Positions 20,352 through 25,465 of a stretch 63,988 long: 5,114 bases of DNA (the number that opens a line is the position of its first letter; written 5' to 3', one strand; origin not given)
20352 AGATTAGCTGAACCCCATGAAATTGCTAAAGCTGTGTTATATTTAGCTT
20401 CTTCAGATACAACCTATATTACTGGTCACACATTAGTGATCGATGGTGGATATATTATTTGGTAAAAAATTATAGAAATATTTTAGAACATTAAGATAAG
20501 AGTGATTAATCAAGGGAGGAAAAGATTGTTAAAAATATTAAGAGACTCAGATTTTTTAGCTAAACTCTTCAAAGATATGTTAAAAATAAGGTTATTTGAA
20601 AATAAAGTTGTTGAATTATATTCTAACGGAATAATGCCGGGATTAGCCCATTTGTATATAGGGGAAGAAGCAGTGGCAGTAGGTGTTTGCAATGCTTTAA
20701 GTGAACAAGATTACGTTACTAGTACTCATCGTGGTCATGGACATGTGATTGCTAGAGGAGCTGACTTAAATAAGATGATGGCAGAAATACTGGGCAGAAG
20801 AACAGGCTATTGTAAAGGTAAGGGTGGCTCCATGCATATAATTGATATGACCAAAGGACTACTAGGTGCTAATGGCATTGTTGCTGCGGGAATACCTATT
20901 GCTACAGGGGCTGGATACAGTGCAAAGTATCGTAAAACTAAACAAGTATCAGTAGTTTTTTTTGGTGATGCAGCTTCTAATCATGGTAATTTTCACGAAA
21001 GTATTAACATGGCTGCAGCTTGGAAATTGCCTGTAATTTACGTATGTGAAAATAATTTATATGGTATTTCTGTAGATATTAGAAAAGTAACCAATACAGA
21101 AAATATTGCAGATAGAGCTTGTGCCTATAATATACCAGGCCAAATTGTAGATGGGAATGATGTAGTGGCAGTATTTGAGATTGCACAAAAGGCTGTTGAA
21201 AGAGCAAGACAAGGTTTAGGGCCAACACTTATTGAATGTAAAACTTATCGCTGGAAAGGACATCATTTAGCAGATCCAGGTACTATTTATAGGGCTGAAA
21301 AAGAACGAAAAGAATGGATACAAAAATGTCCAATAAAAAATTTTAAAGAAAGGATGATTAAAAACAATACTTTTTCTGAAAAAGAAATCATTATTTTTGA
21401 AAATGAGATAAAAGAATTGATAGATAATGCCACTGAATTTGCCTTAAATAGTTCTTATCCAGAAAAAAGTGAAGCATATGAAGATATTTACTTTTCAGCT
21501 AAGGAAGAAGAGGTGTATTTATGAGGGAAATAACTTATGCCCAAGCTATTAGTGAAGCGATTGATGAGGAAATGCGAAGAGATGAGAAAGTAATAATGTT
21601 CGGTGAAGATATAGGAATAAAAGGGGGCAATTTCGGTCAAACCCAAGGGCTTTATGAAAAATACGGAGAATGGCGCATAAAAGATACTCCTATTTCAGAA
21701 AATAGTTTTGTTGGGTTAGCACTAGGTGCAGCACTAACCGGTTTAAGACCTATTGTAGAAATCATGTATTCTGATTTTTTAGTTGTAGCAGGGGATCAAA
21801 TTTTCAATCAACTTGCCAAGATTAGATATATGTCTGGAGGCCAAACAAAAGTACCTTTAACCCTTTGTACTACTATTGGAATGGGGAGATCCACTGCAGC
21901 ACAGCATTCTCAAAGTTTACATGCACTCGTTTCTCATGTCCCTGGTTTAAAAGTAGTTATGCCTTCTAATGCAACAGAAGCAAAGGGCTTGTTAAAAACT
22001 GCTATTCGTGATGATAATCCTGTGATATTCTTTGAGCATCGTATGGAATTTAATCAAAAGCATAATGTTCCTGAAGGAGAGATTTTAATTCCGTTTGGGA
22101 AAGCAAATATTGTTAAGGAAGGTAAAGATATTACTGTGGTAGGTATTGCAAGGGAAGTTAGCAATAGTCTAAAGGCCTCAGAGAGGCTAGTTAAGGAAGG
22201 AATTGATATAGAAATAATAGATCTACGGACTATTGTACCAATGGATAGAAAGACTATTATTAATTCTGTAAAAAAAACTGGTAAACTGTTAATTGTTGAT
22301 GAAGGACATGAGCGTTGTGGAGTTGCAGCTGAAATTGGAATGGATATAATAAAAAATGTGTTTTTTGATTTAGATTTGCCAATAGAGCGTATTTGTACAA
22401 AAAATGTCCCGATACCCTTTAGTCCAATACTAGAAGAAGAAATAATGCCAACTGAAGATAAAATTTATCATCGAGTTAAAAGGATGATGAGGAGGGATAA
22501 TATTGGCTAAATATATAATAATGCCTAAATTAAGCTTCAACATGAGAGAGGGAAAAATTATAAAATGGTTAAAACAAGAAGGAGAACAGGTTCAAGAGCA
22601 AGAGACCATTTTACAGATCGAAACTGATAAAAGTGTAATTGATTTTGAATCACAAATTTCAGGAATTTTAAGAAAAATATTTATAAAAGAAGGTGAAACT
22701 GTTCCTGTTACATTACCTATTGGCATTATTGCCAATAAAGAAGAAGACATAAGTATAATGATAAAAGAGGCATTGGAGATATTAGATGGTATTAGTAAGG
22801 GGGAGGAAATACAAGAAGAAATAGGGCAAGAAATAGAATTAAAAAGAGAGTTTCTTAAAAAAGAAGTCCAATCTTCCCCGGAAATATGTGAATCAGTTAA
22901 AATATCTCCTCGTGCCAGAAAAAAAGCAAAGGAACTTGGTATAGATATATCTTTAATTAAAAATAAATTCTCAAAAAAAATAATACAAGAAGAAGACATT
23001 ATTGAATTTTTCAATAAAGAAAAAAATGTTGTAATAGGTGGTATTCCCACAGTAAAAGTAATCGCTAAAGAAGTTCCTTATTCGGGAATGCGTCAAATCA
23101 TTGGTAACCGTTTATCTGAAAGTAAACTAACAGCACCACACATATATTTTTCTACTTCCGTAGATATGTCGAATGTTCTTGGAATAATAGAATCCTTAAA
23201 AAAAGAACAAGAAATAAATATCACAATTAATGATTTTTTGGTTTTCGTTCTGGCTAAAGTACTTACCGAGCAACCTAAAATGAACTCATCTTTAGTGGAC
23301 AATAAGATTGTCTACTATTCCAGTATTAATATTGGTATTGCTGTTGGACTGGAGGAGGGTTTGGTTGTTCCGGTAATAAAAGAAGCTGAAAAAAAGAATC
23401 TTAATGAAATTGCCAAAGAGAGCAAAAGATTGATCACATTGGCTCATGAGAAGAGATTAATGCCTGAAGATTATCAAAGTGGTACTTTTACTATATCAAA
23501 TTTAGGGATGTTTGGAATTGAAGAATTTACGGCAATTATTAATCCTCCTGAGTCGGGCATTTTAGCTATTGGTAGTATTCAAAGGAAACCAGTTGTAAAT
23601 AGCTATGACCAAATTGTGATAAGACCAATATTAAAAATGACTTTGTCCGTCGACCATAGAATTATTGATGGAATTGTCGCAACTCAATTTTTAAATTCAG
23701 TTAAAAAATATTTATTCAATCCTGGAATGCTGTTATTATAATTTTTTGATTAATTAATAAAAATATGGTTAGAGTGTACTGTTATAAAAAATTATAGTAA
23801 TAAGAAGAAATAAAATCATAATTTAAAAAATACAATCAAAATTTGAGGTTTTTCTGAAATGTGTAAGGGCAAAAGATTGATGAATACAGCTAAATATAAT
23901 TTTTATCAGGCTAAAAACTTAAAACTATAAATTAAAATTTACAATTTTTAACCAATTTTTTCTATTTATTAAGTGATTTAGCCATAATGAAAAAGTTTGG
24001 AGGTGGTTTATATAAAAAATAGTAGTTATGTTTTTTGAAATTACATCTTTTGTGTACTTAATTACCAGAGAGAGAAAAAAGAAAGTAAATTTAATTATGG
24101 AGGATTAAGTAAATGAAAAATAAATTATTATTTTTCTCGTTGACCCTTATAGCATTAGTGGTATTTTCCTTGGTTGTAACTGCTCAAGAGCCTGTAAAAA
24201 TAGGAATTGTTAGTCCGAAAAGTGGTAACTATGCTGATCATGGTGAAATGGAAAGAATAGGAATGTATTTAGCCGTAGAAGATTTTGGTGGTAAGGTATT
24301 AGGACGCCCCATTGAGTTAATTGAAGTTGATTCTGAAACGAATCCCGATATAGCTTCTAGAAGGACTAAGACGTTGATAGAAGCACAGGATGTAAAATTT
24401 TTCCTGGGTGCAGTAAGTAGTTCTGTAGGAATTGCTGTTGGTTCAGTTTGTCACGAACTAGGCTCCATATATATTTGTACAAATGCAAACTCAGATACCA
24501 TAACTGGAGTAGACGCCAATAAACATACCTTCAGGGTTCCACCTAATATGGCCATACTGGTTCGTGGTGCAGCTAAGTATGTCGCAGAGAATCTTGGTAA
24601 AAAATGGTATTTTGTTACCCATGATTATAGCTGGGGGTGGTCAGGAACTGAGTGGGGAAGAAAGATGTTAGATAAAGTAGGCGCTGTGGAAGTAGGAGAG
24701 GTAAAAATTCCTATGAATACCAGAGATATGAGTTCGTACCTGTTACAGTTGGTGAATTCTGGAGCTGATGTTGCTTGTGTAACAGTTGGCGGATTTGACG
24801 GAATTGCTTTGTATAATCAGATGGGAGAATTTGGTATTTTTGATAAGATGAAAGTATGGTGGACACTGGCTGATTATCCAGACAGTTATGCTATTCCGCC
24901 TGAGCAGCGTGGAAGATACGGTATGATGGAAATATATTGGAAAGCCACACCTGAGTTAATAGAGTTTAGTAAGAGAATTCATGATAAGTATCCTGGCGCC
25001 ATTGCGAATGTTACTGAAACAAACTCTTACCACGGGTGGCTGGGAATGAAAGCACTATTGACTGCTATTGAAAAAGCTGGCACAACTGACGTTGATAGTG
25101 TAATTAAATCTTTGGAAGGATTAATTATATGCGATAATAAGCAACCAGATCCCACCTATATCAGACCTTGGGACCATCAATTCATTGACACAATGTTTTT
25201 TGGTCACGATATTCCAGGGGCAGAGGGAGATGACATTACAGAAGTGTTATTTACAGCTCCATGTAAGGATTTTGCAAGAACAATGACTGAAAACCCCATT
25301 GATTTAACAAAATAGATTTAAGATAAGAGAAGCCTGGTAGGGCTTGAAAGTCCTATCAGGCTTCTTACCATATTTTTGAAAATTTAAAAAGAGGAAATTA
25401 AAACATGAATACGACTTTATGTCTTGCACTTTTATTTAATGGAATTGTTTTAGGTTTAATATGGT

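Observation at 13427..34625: Composite TPP-enzyme-rich catabolic island with no matching textbook pathway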

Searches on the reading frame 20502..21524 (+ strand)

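Call 4: search_protein_families(library=pfam, proteins=[window:20502-21524:+])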
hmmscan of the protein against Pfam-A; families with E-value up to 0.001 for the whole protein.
window:20502-21524:+ (340 aa): 3 families
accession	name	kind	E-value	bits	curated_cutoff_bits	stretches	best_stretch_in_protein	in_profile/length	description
PF00676.26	E1_dh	-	1.4e-90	303.8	22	1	26-320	3-297/300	Dehydrogenase E1 component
PF00456.26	Transketolase_N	-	5.9e-07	29.2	22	1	111-249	104-244/334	Transketolase, thiamine diphosphate binding domain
PF02775.26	TPP_enzyme_C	-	0.00062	20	21.9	0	123-188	26-86/151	Thiamine pyrophosphate enzyme, C-terminal TPP binding domain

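Call 6: search_protein_families(library=ncbifam, proteins=[window:20502-21524:+], max_evalue=1e-10)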
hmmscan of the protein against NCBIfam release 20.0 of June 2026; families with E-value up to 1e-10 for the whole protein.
window:20502-21524:+ (340 aa): 3 families
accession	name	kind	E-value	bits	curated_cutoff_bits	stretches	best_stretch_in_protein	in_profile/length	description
TIGR03182.1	PDH_E1_alph_y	equivalog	2.1e-114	381.7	393.85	1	18-330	3-314/315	pyruvate dehydrogenase (acetyl-transferring) E1 component subunit alpha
TIGR03181.1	PDH_E1_alph_x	equivalog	1.2e-76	257.9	411.35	1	14-333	21-330/341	pyruvate dehydrogenase (acetyl-transferring) E1 component subunit alpha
TIGR00239.1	2oxo_dh_E1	equivalog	4.9e-12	44.6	770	1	144-313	342-515/931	2-oxoglutarate dehydrogenase E1 component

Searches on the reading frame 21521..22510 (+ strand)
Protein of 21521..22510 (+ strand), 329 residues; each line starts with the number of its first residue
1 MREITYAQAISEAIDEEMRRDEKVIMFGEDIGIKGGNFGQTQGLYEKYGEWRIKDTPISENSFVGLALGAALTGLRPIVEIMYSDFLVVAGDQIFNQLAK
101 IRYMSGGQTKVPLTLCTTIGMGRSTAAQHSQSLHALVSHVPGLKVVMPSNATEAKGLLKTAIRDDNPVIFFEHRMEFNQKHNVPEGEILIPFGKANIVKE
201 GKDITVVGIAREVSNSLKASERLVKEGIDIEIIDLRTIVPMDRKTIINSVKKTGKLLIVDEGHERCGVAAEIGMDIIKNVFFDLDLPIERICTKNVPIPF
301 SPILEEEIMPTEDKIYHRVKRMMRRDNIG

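Call 4: search_protein_families(library=pfam, proteins=[window:21521-22510:+])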
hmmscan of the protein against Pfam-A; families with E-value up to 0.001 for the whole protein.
window:21521-22510:+ (329 aa): 2 families
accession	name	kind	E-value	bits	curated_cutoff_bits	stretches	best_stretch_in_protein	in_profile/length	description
PF02779.29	Transket_pyr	-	3.3e-45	154.3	27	1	3-177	2-172/174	Transketolase, pyrimidine binding domain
PF02780.25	Transketolase_C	-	1.2e-35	122.5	25.9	1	193-315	1-124/124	Transketolase, C-terminal domain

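Call 6: search_protein_families(library=ncbifam, proteins=[window:21521-22510:+], max_evalue=1e-10)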
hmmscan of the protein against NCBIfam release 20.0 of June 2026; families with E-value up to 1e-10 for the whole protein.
window:21521-22510:+ (329 aa): 7 families
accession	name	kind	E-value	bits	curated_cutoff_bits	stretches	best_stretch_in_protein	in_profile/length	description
NF006667.0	PRK09212.1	subfamily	2e-114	381.9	321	1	1-325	1-325/327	pyruvate dehydrogenase complex E1 component subunit beta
NF008854.0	PRK11892.1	equivalog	8.4e-107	357.7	454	1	1-324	139-463/464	pyruvate dehydrogenase complex E1 component subunit beta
TIGR00204.1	dxs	equivalog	1.7e-23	83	465.95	1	5-273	311-566/616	1-deoxy-D-xylulose-5-phosphate synthase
NF004559.0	PRK05899.2-5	equivalog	1.8e-21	76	488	1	8-297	322-597/627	transketolase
NF003933.0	PRK05444.2-2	equivalog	3e-15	55.8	395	1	42-321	327-603/606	1-deoxy-D-xylulose-5-phosphate synthase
NF008968.0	PRK12315.1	subfamily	3.1e-15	55.5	510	1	5-268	280-529/582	1-deoxy-D-xylulose-5-phosphate synthase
NF004556.0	PRK05899.2-2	equivalog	1e-12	47.2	575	1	52-279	371-596/639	transketolase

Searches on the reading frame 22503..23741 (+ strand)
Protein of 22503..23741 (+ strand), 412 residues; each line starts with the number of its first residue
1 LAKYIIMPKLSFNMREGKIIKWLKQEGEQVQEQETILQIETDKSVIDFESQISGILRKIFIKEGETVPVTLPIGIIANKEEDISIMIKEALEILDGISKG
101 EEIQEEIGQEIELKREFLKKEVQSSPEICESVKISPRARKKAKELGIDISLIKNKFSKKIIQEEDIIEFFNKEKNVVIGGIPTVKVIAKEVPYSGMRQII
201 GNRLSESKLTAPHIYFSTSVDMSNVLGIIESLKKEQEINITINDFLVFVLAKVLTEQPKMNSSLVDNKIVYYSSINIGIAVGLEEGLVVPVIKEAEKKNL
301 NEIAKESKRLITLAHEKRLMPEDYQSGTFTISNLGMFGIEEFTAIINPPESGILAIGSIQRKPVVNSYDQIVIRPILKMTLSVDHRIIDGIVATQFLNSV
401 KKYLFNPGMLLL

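Call 4: search_protein_families(library=pfam, proteins=[window:22503-23741:+])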
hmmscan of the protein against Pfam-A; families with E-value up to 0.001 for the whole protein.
window:22503-23741:+ (412 aa): 4 families
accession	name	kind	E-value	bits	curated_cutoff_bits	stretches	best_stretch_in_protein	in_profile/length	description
PF00198.28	2-oxoacid_dh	-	7.6e-79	264.8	23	1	189-411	5-231/232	2-oxoacid dehydrogenases acyltransferase (catalytic domain)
PF00364.28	Biotin_lipoyl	-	2.3e-14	53.4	22.1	1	5-75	3-72/73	Biotin-requiring enzyme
PF02817.22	E3_binding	-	9.4e-05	23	23.7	1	132-153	1-22/36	e3 binding domain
PF00302.23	CAT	-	0.00026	21.5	23.5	1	221-400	29-204/205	Chloramphenicol acetyltransferase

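Call 6: search_protein_families(library=ncbifam, proteins=[window:22503-23741:+], max_evalue=1e-10)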
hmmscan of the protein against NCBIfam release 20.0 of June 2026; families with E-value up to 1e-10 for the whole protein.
window:22503-23741:+ (412 aa): 11 families
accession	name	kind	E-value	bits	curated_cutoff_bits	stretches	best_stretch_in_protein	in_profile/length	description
TIGR01349.1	PDHac_trf_mito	equivalog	3.2e-101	339.6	445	1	5-412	2-437/437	pyruvate dehydrogenase complex dihydrolipoamide acetyltransferase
TIGR01347.1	sucB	equivalog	4.7e-69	233.5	378.65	1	5-412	3-402/404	dihydrolipoyllysine-residue succinyltransferase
NF004309.0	PRK05704.1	equivalog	1.5e-68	232.1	449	1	4-412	4-406/408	2-oxoglutarate dehydrogenase complex dihydrolipoyllysine-residue succinyltransferase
NF008814.0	PRK11854.1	equivalog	1.4e-64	218.6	722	1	5-405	210-630/637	pyruvate dehydrogenase complex dihydrolipoyllysine-residue acetyltransferase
NF011416.0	PRK14843.1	equivalog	5.6e-55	186.6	429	1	127-411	44-346/347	dihydrolipoamide acetyltransferase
TIGR02927.1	SucB_Actino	equivalog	5.5e-54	183.9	423.45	2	194-404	348-568/579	2-oxoglutarate dehydrogenase, E2 component, dihydrolipoamide succinyltransferase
TIGR01348.1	PDHac_trf_long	equivalog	3.3e-53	181.1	552.1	1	15-410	167-585/587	dihydrolipoyllysine-residue acetyltransferase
NF008815.0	PRK11857.1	equivalog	4.6e-41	141.2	378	1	188-410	78-305/308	dihydrolipoamide acetyltransferase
NF011457.0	PRK14875.1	equivalog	2.3e-22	79.5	307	1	2-166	3-122/372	acetoin dehydrogenase dihydrolipoyllysine-residue acetyltransferase subunit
NF008907.0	PRK12270.1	equivalog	3.3e-19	68.2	878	1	226-405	169-362/1241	multifunctional oxoglutarate decarboxylase/oxoglutarate dehydrogenase thiamine pyrophosphate-binding subunit/dihydrolipoyllysine-residue suc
NF008854.0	PRK11892.1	equivalog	1e-17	64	454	1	1-129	1-134/464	pyruvate dehydrogenase complex E1 component subunit beta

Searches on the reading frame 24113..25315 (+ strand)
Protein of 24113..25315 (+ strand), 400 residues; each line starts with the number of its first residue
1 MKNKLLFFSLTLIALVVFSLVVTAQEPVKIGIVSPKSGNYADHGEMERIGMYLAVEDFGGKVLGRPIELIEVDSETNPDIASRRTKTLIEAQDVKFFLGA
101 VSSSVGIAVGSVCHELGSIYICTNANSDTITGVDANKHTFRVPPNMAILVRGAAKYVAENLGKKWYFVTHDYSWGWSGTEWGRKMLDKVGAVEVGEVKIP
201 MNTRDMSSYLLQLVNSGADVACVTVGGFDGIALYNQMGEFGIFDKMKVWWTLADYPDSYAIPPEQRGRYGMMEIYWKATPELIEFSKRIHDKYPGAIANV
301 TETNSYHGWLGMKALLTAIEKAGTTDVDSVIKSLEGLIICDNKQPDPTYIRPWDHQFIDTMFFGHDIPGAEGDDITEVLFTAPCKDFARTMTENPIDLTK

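Call 4: search_protein_families(library=pfam, proteins=[window:24113-25315:+])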
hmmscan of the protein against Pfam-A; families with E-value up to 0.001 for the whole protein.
window:24113-25315:+ (400 aa): 3 families
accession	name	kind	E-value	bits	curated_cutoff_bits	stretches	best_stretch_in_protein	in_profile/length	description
PF13458.12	Peripla_BP_6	-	1.5e-64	219.2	31.7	1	27-363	1-335/343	Periplasmic binding protein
PF13433.12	Peripla_BP_5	-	1.2e-20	74.4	27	1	28-336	1-308/363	Periplasmic binding protein domain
PF01094.35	ANF_receptor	-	2.2e-06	27.4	25.4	1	50-250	5-210/353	Receptor family ligand binding region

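Call 6: search_protein_families(library=ncbifam, proteins=[window:24113-25315:+], max_evalue=1e-10)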
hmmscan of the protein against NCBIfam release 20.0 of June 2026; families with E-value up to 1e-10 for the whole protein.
window:24113-25315:+ (400 aa): 3 families
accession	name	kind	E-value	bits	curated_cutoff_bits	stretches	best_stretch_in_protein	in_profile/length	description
TIGR03669.1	urea_ABC_arch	equivalog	5.2e-22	78.3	494.8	1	28-340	1-311/375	urea ABC transporter substrate-binding protein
TIGR03407.1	urea_ABC_UrtA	exception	3e-17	62.6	492.75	1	28-339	1-314/361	urea ABC transporter substrate-binding protein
NF011933.0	PRK15404.1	subfamily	4.9e-15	55.5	477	1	11-215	12-215/370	high-affinity branched-chain amino acid ABC transporter substrate-binding protein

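Call 69: search_solved_structures(query=window:24113-25315:+, show_alignments=0, max_evalue=1e-8)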
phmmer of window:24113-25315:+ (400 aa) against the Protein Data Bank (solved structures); distinct sequences matched with E-value up to 1e-8: 14.
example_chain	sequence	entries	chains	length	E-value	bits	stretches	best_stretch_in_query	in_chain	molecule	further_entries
3i09_A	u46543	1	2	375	1.2e-34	123.3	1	26-351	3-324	Periplasmic branched-chain amino acid-binding protein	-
3n0w_A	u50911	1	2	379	3.5e-26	95.4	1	28-336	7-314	ABC branched chain amino acid family transporter, periplasmic ligand binding protein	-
4maa_A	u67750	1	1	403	2.5e-24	89.3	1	24-380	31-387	Putative branched-chain amino acid ABC transporter, periplasmic amino acid-binding protein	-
4zpj_A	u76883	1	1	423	9.6e-21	77.5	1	24-321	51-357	Extracellular ligand-binding receptor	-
8tg1_A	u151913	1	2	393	1.4e-17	67.1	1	24-339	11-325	Extracellular ligand-binding receptor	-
4evq_A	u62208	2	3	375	2.6e-14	56.3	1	27-181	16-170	Putative ABC transporter subunit, substrate-binding component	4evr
3nnd_B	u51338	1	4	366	4.4e-12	49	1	26-362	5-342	Possible substrate binding protein of ABC transporter system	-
3n0x_A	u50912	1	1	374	6e-12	48.5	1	27-362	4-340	Possible substrate binding protein of ABC transporter system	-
4f06_A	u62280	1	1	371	2.8e-11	46.3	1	26-222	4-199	Extracellular ligand-binding receptor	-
4evs_A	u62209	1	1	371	1.6e-10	43.8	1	26-221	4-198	PUTATIVE ABC TRANSPORTER SUBUNIT, SUBSTRATE-BINDING COMPONENT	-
3i45_A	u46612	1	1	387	1.2e-09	41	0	48-181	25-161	Twin-arginine translocation pathway signal protein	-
4q6w_A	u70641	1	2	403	1.5e-09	40.7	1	10-229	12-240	Putative leu/ile/val-binding protein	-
4n0q_A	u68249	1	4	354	3.3e-09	39.5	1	28-238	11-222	Leu/Ile/Val-binding protein homolog 3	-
4ey3_A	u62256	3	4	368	3.4e-09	39.5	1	24-338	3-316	Twin-arginine translocation pathway signal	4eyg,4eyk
